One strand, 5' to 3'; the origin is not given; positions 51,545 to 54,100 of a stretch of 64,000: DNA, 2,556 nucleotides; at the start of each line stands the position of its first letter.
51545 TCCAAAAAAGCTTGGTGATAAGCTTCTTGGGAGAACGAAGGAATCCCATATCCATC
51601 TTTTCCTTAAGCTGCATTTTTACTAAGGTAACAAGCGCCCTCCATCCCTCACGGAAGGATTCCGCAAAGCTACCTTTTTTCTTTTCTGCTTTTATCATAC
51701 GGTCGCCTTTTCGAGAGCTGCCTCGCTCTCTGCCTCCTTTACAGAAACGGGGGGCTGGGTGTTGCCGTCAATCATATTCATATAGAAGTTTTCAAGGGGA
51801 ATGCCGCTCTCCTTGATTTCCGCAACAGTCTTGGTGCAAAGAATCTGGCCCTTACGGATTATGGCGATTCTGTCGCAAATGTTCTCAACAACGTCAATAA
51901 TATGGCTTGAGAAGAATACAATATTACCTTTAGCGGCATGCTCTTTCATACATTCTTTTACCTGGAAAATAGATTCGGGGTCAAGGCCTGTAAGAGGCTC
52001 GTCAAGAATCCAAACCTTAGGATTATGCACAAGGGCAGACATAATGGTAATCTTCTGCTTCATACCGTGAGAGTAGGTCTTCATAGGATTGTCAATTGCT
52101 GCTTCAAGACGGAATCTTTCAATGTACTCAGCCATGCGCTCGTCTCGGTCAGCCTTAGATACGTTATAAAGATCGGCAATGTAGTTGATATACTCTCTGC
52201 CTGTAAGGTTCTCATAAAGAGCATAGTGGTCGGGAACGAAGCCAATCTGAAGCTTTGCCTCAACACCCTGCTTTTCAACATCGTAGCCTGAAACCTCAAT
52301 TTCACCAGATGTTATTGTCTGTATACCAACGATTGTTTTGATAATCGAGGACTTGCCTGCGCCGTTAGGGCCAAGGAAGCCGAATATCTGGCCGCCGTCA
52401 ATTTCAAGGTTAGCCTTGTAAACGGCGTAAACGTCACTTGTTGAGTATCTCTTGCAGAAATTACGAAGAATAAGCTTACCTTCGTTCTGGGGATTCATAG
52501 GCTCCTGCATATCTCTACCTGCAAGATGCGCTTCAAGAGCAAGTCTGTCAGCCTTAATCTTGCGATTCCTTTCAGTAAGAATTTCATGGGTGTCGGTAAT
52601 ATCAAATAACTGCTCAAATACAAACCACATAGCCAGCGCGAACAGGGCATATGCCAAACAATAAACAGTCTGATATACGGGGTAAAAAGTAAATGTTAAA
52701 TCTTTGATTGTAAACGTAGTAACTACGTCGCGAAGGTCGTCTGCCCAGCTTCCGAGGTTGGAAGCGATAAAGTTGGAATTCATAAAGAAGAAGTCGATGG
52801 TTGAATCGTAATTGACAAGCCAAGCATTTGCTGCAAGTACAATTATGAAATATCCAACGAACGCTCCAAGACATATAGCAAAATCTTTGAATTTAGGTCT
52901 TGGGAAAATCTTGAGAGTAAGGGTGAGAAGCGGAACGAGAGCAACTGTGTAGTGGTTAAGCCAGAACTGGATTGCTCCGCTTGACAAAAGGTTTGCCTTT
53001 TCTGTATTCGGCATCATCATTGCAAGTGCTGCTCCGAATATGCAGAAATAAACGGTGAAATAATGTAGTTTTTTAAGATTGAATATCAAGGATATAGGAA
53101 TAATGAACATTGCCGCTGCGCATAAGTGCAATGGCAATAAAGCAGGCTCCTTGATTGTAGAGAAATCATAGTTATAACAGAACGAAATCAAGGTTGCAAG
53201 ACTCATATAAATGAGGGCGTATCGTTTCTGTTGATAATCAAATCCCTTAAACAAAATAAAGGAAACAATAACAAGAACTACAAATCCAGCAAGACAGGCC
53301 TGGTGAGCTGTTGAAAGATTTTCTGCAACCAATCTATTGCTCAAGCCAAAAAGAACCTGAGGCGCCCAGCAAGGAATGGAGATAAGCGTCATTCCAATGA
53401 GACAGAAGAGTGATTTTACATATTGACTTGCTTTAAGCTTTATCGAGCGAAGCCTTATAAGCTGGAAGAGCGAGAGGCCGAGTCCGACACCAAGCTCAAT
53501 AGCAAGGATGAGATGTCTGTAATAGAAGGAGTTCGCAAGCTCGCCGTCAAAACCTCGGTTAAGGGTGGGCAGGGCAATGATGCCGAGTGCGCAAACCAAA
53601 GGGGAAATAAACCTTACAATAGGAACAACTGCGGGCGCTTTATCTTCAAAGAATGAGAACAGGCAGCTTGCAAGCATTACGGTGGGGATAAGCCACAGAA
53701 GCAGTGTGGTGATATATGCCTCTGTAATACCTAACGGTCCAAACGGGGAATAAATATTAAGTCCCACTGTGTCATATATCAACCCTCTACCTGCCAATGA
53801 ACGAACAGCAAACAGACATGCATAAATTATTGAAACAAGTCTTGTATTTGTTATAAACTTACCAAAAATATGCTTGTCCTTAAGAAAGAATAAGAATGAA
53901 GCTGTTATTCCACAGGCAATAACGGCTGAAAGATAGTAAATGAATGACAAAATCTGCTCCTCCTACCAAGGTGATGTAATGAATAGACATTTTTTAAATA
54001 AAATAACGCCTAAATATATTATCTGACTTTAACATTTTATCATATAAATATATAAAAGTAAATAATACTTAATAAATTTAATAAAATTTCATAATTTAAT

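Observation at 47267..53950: Four-gene envelope operon: giant membrane-domain/ABC-ATPase fusion, second permease, anchored Ig-like protein and beta-helix lipoprotein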

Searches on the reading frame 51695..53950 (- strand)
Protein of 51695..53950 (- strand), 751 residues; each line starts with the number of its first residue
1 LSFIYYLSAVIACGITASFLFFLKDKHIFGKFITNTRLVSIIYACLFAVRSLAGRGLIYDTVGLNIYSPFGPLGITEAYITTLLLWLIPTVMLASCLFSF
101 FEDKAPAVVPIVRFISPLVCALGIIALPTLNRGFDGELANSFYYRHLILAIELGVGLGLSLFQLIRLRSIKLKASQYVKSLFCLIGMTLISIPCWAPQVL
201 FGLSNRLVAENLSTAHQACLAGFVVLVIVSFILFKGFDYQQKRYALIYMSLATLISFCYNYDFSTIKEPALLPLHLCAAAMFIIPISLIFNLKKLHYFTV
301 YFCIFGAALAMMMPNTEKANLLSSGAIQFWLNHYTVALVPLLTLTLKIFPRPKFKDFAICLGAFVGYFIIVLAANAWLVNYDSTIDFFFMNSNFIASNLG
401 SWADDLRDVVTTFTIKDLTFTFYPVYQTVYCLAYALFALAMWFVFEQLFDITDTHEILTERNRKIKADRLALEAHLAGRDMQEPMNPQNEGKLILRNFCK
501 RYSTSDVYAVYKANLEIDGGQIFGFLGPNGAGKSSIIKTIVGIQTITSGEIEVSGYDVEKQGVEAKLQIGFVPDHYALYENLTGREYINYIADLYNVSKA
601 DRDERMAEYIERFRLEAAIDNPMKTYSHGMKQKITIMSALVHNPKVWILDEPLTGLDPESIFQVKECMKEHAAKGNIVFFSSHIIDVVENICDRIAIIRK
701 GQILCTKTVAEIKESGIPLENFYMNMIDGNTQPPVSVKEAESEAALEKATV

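Call 3: search_protein_families(library=pfam, proteins=[window:51695-53950:-], max_evalue=0.1)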
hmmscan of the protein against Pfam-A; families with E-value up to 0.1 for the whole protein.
window:51695-53950:- (751 aa): 5 families
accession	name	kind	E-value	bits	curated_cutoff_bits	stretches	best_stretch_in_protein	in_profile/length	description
PF00005.33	ABC_tran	-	2.6e-27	96.5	25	1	513-653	4-136/137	ABC transporter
PF14808.11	TMEM164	-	1.7e-20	73.9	25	1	212-442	2-213/217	TMEM164 family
PF13304.12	AAA_21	-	1.9e-09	38.4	27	2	603-684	182-299/304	AAA domain, putative AbiEii toxin, Type IV TA system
PF13476.12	AAA_23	-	0.0055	17.8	27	1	515-540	15-39/201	AAA domain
PF03193.22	RsgA_GTPase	-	0.041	14.2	30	1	519-552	106-138/174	RsgA GTPase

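Call 4: search_protein_families(library=ncbifam, proteins=[window:51695-53950:-], max_evalue=0.1)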
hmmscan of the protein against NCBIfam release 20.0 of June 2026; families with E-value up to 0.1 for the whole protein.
window:51695-53950:- (751 aa): 189 families (the best 25 are shown)
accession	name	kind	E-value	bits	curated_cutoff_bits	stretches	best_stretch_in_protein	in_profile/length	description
TIGR01188.1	drrA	subfamily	2.1e-61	207.8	312.45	1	501-714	2-213/302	daunorubicin resistance ABC transporter, ATP-binding protein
TIGR03522.1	GldA_ABC_ATP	equivalog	3.3e-57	194.2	402.6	1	496-714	6-221/301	gliding motility-associated ABC transporter ATP-binding subunit GldA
NF033858.1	ABC2_perm_RbbA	equivalog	1.8e-45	155.3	1050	1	495-734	269-508/909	ribosome-associated ATPase/putative transporter RbbA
TIGR03740.1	galliderm_ABC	subfamily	1.3e-41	142.8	309.75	1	495-726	3-221/223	lantibiotic protection ABC transporter ATP-binding subunit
NF010059.0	PRK13536.1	equivalog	8.1e-39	133.3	549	1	496-705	47-254/342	nodulation factor ABC transporter ATP-binding protein NodI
NF010060.0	PRK13537.1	equivalog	2.4e-38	131.8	521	1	488-711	11-232/314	nodulation factor ABC transporter ATP-binding protein NodI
TIGR03864.1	PQQ_ABC_ATP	hypoth_equivalog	2.2e-37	128.8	302.25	1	500-723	9-232/236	ABC transporter, ATP-binding subunit, PQQ-dependent alcohol dehydrogenase system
TIGR04406.1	LPS_export_lptB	equivalog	5.2e-37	127.4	240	1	493-714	2-224/239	LPS export ABC transporter ATP-binding protein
TIGR01288.1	nodI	equivalog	1.1e-35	123.2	424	1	506-712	16-223/303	nodulation factor ABC transporter ATP-binding protein NodI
NF047565.1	PSM_export_PmtA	equivalog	3.6e-35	121.6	350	1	509-714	16-217/282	phenol-soluble modulin export ABC transporter ATP-binding protein PmtA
TIGR00968.1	3a0106s01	subfamily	9e-32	110.5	342.75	1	496-727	4-231/237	sulfate ABC transporter ATP-binding protein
TIGR01257.1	rim_protein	equivalog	1.9e-30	104.6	4012.85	1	493-714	1938-2159/2272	rim ABC transporter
NF041861.1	YtfR_transport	equivalog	1e-29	103.3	850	1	506-714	13-226/492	galactofuranose ABC transporter, ATP-binding protein YtfR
TIGR03410.1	urea_trans_UrtE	equivalog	1.1e-29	103.6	285.8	1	495-717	3-224/230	urea ABC transporter ATP-binding subunit UrtE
NF006987.0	PRK09452.1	equivalog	1.5e-29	102.9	482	1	493-718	18-239/378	spermidine/putrescine ABC transporter ATP-binding protein PotA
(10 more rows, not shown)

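Call 11: find_related_loci(query=A1, collection=genome_contigs, flank=9000)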
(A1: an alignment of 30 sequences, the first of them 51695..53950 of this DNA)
Query A1 (751 aa) in genome_contigs; peptide patterns used: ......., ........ (x = any residue, [..] = any of these).
600 stretches matched a pattern (row limit reached: there are more); 595 encode a relative of the query (tblastn E <= 1e-3); the best 80 are kept; 80 distinct loci.
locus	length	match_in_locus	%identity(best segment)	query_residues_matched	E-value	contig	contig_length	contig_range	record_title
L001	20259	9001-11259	62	1-749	0e+0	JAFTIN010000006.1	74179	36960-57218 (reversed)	MAG: Clostridia bacterium isolate RGIG3850 Roe_deer_Cecum-1__c1410, whole genome shotgun sequence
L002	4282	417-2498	49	39-728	0e+0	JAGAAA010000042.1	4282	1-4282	MAG: Clostridia bacterium isolate RGIG8253 Water_buffalos_Rumen-5__c540723, whole genome shotgun sequence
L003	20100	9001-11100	48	38-728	0e+0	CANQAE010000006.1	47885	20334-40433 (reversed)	MAG: uncultured Clostridia bacterium isolate Lapin-001__bin83 genome assembly, contig: Lapin-001__NODE_1013_length_47885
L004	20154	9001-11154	45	20-740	0e+0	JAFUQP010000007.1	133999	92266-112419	MAG: Clostridia bacterium isolate RGIG4736 Roe_deer_Rectum.Co__c342187, whole genome shotgun sequence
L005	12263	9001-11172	46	9-743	0e+0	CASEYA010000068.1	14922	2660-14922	uncultured Christensenella sp. isolate Batch1_idba_bin.308 genome assembly, contig: Batch1_idba_bin.308.fa_k87_7951823,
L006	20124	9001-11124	45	22-734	0e+0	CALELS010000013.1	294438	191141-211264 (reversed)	MAG TPA_asm: uncultured Bacillales bacterium isolate ERR833052_bin.36_CONCOCT_v1.1_MAG genome assembly, contig: ERZ80949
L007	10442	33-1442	51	271-732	4e-151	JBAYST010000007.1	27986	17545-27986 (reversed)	MAG: Bacilli bacterium isolate SO_2016_LW2_79 scaffold02872_LW138R_2016, whole genome shotgun sequence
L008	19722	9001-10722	40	151-729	2e-137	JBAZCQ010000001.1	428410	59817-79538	MAG: Acholeplasmataceae bacterium isolate SO_2017_LW2_76 scaffold_9_c1_LW138R_2017, whole genome shotgun sequence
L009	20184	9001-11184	45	20-751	0e+0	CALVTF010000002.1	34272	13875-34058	MAG: uncultured Clostridia bacterium isolate BRZ_AT__bin49 genome assembly, contig: BRZ_AT__NODE_1354_length_34272_cov_4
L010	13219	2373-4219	54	123-727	3e-99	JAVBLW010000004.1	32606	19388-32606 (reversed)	MAG: Anaeroplasmataceae bacterium isolate EPI_MAG_00034 c_000004886209, whole genome shotgun sequence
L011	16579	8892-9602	50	493-728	3e-74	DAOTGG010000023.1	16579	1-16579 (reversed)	MAG TPA_asm: Eubacteriales bacterium isolate AMR_MDS_3083 NODE_4209_length_16579_cov_6.004418, whole genome shotgun sequ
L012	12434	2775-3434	52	495-715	2e-70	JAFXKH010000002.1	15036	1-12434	MAG: Clostridia bacterium isolate RGIG6492 Sheep_Rectum.Co__c18386, whole genome shotgun sequence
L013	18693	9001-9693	49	499-726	4e-70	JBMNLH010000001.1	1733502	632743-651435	MAG: Bacillota bacterium isolate SBF912LR0HQ0223 contig_25203, whole genome shotgun sequence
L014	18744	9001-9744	46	485-728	5e-70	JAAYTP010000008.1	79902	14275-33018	MAG: Clostridiaceae bacterium isolate AS24abBPME_51 2699_AS24, whole genome shotgun sequence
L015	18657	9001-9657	51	495-714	2e-68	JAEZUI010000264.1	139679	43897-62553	MAG: Bacillota bacterium isolate OH_PDB_83 k127_382323, whole genome shotgun sequence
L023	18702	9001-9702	48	497-728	1e-64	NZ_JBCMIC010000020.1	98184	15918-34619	Bacillus rhizoplanae strain BD-637 BD_637_contig_0000020, whole genome shotgun sequence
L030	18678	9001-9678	47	495-722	9e-62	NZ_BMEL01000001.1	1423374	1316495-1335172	Halobacillus andaensis strain CGMCC 1.12153 sequence01, whole genome shotgun sequence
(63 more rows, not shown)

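Call 40: predict_structure(alignment_id=A1)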
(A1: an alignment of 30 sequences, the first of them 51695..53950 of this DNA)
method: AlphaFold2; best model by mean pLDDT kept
length: 751 residues; sequences in the alignment: 30
mean_pLDDT: 69.3   pTM: 0.61
mean pLDDT of the five models: 69.3, 67.9, 66.5, 65.6, 65.2
residues with pLDDT >= 90: 151; 70-90: 274; 50-70: 140; < 50: 186
segments of 3 or more residues with pLDDT < 50: 463-490, 496-514, 529-597, 608-644, 651-657, 729-751
pLDDT, mean of each block of 10 residues (from residue 1): 93 97 79 87 95 87 76 86 95 94 84 95 96 88 91 98 89 85 92 91 70 77 86 86 93 89 77 75 90 88 81 66 85 90 86 85 87 81 66 60 75 85 82 83 76 62 46 34 35 47 34 53 60 43 29 26 23 34 43 48 50 36 26 31 48 48 59 64 64 67 64 73 59 42 38 26
secondary structure, 60 per line:
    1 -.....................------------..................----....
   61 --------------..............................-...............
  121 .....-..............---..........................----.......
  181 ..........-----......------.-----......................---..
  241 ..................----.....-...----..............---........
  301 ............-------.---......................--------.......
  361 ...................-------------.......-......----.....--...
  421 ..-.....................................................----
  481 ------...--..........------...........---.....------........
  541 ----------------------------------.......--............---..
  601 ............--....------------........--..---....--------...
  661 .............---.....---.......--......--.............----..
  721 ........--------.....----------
elements in order (helices of 4 or more, strands of 3 or more residues): H2-22 H35-52 H57-60 H75-104 H106-125 H127-140 H144-169 H174-190 H196-201 H214-235 H239-258 H263-267 H276-289 H293-312 H324-345 H354-379 H393-399 H401-406 E411-415 E418-422 H424-476 E492-501 E508-518 E522-526 H533-540 H575-581 H584-595 H599-612 H615-618 H631-638 E646-649 H658-673 E677-681 H685-691 E694-699 E702-708 H709-714 H719-728 H737-741

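Call 44: fold_search(model_id=the predicted structure, library=pdb)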
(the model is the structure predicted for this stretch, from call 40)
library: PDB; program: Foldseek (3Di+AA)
matches with E <= 10: 1282; with E <= 0.001: 413
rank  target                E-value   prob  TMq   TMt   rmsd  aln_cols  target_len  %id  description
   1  7lkp_A                2.5e-07  1.00  0.22  0.10  21.5       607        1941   17  Structure of ATP-free human ABCA4 (released 2021-03-03)
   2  9a6w_B                8.7e-07  1.00  0.21  0.57  10.3       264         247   28  Integrative model of RASP-ECSA by crosslinking MS and deep learning (released 2024-09-18)
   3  8fmv_C                1.4e-06  1.00  0.22  0.28  23.9       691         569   14  Heterodimeric ABC transporter BmrCD in the inward-facing conformation bound to substrate and ATP: BmrCD_IF-2HT/ATP (released 2023-11-15)
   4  6an5_A                1.5e-06  1.00  0.17  0.48  10.2       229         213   28  Crystal Structure of The Nucelotide Binding Domain of an O-antigen polysaccharide ABC-transporter (released 2017-11-29)
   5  2it1_B                1.6e-06  1.00  0.19  0.37  10.3       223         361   30  Structure of PH0203 protein from Pyrococcus horikoshii (released 2007-10-30)
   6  4rvc                  2.2e-06  1.00  0.20  0.56   9.7       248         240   29  Structure of ATP binding subunit of ABC transporter (released 2015-03-18)
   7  6s8g_A                3.2e-06  1.00  0.18  0.51  10.8       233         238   27  Cryo-EM structure of LptB2FGC in complex with AMP-PNP (released 2019-09-25)
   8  6an5_B                3.4e-06  1.00  0.17  0.43  11.4       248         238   28  Crystal Structure of The Nucelotide Binding Domain of an O-antigen polysaccharide ABC-transporter (released 2017-11-29)
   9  6quz_C                3.5e-06  1.00  0.23  0.29  25.3       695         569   16  Structure of ATPgS-bound outward-facing TM287/288 in complex with sybody Sb_TM35 (released 2019-05-29)
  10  8eeb_A                4.0e-06  1.00  0.21  0.09  31.9       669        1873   17  Cryo-EM structure of human ABCA7 in Digitonin (released 2022-12-21)
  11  8ee6_A                4.2e-06  1.00  0.22  0.10  30.3       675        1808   17  Cryo-EM Structure of human ABCA7 in PE/Ch nanodiscs (released 2022-12-21)
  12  8k1o_C                4.4e-06  1.00  0.18  0.54   9.6       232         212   31  mycobacterial efflux pump, AMPPNP bound state (released 2024-07-17)
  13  6s8g_B                5.0e-06  1.00  0.18  0.51  10.8       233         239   27  Cryo-EM structure of LptB2FGC in complex with AMP-PNP (released 2019-09-25)
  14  7osf_B                5.3e-06  1.00  0.19  0.42  10.3       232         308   25  ABC Transporter complex NosDFYL, R-domain 1 (released 2022-06-22)
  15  4q4j_A                5.8e-06  1.00  0.23  0.28  24.3       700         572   15  Structure of crosslinked TM287/288_S498C_S520C mutant (released 2014-07-16)
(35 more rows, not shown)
